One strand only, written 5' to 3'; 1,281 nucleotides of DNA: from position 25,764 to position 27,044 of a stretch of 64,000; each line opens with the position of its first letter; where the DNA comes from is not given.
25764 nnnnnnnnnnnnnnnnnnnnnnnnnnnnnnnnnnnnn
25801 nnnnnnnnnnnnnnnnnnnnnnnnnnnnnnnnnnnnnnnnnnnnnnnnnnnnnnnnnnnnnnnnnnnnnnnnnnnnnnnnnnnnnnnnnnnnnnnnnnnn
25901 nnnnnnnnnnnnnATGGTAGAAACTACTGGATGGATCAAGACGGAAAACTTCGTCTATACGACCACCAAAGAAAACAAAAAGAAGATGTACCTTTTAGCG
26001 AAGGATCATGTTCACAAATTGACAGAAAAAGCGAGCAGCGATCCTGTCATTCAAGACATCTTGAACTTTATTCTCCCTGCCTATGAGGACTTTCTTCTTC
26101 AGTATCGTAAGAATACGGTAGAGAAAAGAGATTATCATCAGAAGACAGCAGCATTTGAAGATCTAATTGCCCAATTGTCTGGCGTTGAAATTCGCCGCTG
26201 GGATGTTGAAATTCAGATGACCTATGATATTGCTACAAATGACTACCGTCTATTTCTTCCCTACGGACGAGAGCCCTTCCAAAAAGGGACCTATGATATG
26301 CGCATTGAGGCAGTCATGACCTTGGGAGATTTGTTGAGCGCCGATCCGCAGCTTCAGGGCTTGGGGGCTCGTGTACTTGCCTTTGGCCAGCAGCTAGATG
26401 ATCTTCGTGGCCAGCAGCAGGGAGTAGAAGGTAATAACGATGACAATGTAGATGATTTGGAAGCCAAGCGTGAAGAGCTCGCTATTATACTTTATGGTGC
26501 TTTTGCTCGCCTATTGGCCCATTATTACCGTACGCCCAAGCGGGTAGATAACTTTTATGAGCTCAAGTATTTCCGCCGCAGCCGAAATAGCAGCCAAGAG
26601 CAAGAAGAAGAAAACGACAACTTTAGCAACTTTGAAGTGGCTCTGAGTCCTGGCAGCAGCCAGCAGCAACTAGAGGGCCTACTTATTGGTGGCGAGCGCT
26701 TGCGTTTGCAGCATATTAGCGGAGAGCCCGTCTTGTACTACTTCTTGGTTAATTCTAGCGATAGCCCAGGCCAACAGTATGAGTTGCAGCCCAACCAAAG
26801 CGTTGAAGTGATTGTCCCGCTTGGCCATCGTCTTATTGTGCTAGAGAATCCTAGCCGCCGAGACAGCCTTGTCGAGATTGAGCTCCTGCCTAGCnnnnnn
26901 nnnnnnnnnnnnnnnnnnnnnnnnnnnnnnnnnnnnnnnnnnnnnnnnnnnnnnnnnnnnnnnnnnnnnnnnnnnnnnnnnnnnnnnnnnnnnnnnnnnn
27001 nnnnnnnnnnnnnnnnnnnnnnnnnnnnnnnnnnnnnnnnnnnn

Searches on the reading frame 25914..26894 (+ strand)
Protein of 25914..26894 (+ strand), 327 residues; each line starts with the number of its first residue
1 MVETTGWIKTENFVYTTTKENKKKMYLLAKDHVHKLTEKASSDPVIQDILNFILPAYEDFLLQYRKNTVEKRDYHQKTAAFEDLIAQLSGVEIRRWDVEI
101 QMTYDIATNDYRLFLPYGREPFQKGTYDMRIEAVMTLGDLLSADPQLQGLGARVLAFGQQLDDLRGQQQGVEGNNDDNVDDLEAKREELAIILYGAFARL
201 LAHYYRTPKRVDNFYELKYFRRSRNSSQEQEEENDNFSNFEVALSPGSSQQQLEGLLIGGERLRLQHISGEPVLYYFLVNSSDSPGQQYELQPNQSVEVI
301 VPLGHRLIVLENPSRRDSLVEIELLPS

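Call 57: find_homologous_proteins(query=window:25914-26894:+, max_evalue=1e-80)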
Query window:25914-26894:+ (327 aa): 9 proteins with E <= 1e-80 among 3693 candidates.
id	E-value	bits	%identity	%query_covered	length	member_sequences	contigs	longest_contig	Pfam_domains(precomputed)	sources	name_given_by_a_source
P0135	8.5e-213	723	99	100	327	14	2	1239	-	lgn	-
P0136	4.7e-176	603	80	100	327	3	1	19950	-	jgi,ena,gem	-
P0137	9.4e-159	546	73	99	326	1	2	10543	-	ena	-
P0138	2.9e-158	544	74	99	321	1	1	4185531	-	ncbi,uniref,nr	ncbi:hypothetical protein PPO43_15145 [Saprospira sp. CCB-QB6]|uniref:hypothetical protein n=1 Tax=S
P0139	3.5e-149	514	69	99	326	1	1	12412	-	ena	-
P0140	5.9e-110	386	55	98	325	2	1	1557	-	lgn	-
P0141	1.2e-102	362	54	98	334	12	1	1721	-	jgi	-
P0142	1.1e-91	326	48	99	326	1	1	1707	-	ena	-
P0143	7.0e-91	323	48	99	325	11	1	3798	-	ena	-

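Call 58: list_cluster_members(proteins=[P0135])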
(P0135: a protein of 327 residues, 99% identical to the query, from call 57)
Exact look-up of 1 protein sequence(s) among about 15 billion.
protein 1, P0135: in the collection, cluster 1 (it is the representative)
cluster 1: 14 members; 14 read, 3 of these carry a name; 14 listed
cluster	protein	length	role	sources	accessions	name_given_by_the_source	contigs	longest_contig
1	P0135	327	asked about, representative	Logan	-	-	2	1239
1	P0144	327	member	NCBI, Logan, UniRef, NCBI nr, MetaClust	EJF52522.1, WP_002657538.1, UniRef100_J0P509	hypothetical protein SapgrDRAFT_0781 [Saprospira grandis DSM 2844] | Uncharacterized protein n=1 Tax=Saprospira grandis DSM 2844 TaxID=694433 ... | hypothetical protein [Saprospira grandis]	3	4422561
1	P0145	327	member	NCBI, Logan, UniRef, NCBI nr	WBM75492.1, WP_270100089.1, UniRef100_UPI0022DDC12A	hypothetical protein [Saprospira grandis] | hypothetical protein n=1 Tax=Saprospira grandis TaxID=1008 RepID=UPI0022DDC12A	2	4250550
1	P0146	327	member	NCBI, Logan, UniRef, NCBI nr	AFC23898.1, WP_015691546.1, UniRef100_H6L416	hypothetical protein [Saprospira grandis] | Uncharacterized protein n=1 Tax=Saprospira grandis (strain Lewin) TaxID=984262 ...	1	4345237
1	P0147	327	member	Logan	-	-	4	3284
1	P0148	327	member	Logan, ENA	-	-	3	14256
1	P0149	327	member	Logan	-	-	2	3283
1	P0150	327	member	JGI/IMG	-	-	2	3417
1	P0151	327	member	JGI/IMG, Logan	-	-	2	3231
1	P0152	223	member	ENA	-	-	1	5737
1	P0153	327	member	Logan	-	-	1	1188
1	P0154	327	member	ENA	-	-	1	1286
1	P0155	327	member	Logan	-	-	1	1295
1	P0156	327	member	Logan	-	-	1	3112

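Call 59: find_encoding_contigs(protein=P0144, flank=1500, max_places=1)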
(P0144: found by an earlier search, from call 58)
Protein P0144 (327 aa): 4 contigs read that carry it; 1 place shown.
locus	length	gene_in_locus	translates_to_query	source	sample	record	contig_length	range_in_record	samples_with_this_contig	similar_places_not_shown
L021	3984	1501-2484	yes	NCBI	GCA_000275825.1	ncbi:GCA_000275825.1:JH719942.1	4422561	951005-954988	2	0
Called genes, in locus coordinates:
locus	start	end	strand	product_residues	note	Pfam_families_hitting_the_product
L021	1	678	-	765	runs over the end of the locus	PF13328:HD_4, PF01966:HD (faint), PF04607:RelA_SpoT, PF02824:TGS, PF28438:RelA_RIS, PF13291:ACT_4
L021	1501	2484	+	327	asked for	-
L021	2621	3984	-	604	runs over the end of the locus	PF01343:Peptidase_S49, PF25145:NfeD1b_N (weak), PF01343:Peptidase_S49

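Call 60: find_encoding_contigs(protein=P0146, flank=1500, max_places=1)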
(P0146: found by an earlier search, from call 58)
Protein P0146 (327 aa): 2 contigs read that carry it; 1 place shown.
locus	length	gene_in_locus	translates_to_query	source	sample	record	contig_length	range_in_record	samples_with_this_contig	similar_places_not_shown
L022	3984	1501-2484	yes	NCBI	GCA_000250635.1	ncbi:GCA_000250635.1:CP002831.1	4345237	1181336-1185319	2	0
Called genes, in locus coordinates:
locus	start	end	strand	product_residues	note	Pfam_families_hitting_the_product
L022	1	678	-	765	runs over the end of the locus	PF13328:HD_4, PF01966:HD (faint), PF04607:RelA_SpoT, PF02824:TGS, PF28438:RelA_RIS, PF13291:ACT_4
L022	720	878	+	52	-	-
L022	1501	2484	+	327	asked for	-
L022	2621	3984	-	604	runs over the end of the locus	PF01343:Peptidase_S49, PF25145:NfeD1b_N (weak), PF01343:Peptidase_S49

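Call 61: find_encoding_contigs(protein=P0138, flank=1500, max_places=1)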
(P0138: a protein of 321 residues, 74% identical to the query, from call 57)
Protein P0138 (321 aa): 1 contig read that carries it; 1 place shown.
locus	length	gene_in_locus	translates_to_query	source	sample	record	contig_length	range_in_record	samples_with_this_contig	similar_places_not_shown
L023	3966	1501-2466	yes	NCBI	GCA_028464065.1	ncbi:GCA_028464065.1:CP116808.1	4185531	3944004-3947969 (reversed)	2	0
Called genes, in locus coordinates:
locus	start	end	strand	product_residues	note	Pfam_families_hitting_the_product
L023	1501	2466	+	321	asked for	-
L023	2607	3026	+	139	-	PF01797:Y1_Tnp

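Call 70: search_protein_families(library=pfam, proteins=[window:25914-26894:+], max_evalue=1)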
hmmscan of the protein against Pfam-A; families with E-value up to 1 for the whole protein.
window:25914-26894:+ (327 aa): 1 family
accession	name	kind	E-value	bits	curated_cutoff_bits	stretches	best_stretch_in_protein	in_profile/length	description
PF23116.1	HHD_RTEL1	-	0.21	12.4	27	0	57-89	30-61/102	RTEL1, HHD domain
